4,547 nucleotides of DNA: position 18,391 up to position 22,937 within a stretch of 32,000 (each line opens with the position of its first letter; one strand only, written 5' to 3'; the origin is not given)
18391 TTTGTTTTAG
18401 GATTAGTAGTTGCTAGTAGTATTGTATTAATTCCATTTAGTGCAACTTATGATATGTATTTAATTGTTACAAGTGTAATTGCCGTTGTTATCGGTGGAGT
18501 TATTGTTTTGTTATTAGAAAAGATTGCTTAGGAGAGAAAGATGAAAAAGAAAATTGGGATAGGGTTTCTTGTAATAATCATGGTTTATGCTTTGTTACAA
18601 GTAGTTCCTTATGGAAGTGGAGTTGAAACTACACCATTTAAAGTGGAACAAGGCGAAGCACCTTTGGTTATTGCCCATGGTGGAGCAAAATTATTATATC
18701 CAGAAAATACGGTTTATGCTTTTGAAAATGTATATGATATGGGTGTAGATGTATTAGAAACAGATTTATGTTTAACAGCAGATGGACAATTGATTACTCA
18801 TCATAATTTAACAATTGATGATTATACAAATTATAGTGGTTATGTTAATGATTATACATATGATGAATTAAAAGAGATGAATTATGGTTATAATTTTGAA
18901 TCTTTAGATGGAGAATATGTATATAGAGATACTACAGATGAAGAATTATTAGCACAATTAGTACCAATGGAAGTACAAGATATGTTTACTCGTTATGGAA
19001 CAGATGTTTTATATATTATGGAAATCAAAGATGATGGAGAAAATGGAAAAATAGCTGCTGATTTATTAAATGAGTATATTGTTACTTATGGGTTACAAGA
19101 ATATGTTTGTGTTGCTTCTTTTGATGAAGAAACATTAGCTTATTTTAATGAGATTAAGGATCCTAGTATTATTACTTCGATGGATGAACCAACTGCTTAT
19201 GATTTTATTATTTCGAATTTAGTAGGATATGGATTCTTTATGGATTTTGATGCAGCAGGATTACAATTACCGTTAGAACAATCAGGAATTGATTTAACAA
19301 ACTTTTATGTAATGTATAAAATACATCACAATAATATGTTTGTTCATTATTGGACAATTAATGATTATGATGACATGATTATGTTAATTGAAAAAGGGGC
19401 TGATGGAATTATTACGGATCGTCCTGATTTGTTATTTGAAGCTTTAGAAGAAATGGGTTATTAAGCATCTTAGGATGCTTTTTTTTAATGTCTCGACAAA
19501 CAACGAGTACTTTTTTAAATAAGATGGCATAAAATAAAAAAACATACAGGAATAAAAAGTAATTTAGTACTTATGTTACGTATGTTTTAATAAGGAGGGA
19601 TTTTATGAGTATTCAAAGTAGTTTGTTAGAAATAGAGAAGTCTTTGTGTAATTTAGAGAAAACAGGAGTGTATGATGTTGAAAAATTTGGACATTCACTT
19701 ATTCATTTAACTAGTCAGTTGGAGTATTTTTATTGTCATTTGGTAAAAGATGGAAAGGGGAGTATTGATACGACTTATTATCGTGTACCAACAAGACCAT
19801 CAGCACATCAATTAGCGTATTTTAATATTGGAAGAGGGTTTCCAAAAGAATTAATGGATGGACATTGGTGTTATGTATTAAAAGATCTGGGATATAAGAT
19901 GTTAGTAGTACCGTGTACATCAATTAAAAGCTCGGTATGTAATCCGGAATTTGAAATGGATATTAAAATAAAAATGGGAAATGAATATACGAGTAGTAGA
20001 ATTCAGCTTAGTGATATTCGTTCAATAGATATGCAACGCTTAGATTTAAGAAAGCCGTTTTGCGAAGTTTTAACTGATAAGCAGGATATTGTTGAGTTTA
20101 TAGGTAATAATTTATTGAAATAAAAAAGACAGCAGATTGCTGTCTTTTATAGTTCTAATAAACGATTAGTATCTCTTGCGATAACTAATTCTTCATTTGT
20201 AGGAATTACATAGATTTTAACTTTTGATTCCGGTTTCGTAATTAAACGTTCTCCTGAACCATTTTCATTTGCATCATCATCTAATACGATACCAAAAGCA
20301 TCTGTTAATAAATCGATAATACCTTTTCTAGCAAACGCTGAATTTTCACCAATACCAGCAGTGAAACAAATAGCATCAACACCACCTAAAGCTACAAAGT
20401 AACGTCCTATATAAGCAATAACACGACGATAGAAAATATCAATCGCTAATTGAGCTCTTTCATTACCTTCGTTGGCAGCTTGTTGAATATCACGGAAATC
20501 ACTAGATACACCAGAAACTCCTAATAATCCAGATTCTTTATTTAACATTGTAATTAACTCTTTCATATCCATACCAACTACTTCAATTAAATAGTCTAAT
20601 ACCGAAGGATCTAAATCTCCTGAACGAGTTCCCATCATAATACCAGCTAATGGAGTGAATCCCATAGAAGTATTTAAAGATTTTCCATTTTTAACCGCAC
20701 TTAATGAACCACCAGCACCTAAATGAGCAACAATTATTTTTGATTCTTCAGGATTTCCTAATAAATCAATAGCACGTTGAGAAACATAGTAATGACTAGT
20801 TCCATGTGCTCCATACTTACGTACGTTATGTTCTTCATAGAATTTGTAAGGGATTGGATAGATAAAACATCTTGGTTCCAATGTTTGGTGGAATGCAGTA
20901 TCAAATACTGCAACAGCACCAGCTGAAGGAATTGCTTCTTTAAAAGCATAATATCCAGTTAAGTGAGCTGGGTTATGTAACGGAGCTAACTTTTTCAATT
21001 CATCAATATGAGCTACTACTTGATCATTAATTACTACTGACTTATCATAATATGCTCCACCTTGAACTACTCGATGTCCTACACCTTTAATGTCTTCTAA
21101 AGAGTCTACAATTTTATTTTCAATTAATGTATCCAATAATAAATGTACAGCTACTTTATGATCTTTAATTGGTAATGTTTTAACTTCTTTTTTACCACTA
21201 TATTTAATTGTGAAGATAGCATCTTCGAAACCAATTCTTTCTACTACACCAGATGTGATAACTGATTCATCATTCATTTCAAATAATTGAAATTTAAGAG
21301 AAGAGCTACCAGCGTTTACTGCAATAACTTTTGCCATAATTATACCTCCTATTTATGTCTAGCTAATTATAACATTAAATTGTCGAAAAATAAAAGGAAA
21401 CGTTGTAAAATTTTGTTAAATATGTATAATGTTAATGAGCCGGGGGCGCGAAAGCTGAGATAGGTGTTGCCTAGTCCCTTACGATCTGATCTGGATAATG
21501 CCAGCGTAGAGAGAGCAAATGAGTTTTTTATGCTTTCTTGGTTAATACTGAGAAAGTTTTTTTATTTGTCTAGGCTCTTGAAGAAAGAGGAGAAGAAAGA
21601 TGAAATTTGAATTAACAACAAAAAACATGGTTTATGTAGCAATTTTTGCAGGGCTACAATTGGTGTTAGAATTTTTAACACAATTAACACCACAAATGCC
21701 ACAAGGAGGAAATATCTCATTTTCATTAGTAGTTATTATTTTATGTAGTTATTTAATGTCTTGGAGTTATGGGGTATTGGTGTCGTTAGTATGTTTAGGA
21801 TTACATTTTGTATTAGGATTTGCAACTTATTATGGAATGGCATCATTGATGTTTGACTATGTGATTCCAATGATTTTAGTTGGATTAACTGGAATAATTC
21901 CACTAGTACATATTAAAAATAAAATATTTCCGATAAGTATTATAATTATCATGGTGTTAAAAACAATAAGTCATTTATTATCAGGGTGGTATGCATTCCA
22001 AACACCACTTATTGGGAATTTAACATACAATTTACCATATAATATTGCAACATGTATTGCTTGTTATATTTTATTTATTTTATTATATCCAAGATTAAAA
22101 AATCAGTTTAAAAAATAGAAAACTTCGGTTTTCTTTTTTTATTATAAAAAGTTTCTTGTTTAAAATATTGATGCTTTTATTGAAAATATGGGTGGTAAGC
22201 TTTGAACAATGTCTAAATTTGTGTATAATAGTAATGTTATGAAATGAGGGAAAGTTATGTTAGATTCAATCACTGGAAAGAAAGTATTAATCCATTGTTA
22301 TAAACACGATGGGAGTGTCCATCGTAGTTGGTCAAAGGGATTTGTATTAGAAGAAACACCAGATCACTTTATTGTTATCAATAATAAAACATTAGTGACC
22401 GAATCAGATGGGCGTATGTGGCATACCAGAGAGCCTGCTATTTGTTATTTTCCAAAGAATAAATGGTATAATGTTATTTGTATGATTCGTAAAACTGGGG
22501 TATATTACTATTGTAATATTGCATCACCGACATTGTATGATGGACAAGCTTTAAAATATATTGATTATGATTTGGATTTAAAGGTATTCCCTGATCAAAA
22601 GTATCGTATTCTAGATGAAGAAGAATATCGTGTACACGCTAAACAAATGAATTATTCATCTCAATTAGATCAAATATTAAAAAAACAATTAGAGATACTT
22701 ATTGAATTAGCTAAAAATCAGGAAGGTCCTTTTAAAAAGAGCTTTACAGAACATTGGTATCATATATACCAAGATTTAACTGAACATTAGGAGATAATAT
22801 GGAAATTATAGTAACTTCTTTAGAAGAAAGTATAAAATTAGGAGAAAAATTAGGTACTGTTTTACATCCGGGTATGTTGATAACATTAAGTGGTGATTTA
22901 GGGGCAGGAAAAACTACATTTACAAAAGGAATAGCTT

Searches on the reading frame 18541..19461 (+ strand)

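Call 111: search_protein_families(library=pfam, proteins=[window:18541-19461:+], max_evalue=0.00001)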
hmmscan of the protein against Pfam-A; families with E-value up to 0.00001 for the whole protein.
window:18541-19461:+ (307 aa): 1 family
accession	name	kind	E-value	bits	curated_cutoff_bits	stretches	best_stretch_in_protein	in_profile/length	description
PF03009.23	GDPD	-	5.2e-29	102.5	23.6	1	46-297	1-244/244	Glycerophosphoryl diester phosphodiesterase family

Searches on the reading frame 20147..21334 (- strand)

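Call 111: search_protein_families(library=pfam, proteins=[window:20147-21334:-], max_evalue=0.00001)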
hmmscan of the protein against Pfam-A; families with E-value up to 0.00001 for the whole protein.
window:20147-21334:- (395 aa): 1 family
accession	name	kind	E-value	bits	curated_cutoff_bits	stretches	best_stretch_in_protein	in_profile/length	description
PF00871.23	Acetate_kinase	-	5.3e-150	499.9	22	1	2-387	1-392/392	Acetokinase family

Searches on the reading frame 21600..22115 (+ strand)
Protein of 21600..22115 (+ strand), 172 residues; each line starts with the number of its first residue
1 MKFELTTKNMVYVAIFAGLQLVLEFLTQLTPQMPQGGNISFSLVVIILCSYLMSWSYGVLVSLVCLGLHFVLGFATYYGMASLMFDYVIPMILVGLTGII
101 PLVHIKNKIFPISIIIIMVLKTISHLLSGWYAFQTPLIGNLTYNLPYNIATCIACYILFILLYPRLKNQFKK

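Call 111: search_protein_families(library=pfam, proteins=[window:21600-22115:+], max_evalue=0.00001)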
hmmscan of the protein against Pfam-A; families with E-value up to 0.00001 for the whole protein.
window:21600-22115:+ (172 aa): 1 family
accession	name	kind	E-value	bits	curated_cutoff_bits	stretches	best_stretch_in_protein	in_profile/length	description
PF09515.15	Thia_YuaJ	-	1.2e-13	52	25.8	1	10-167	1-173/177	Thiamine transporter protein (Thia_YuaJ)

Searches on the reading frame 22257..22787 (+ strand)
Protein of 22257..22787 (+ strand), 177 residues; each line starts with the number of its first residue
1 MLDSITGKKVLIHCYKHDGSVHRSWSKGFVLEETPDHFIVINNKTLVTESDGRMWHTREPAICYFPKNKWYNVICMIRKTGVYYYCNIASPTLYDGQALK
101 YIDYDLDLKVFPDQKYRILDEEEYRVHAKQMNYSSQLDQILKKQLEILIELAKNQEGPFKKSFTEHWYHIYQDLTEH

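Call 111: search_protein_families(library=pfam, proteins=[window:22257-22787:+], max_evalue=0.00001)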
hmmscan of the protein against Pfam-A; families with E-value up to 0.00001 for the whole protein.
window:22257-22787:+ (177 aa): 1 family
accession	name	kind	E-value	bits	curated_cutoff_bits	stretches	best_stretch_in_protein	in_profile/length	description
PF04167.18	DUF402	-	7.5e-22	77.7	23.9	1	60-124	2-68/68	Protein of unknown function (DUF402)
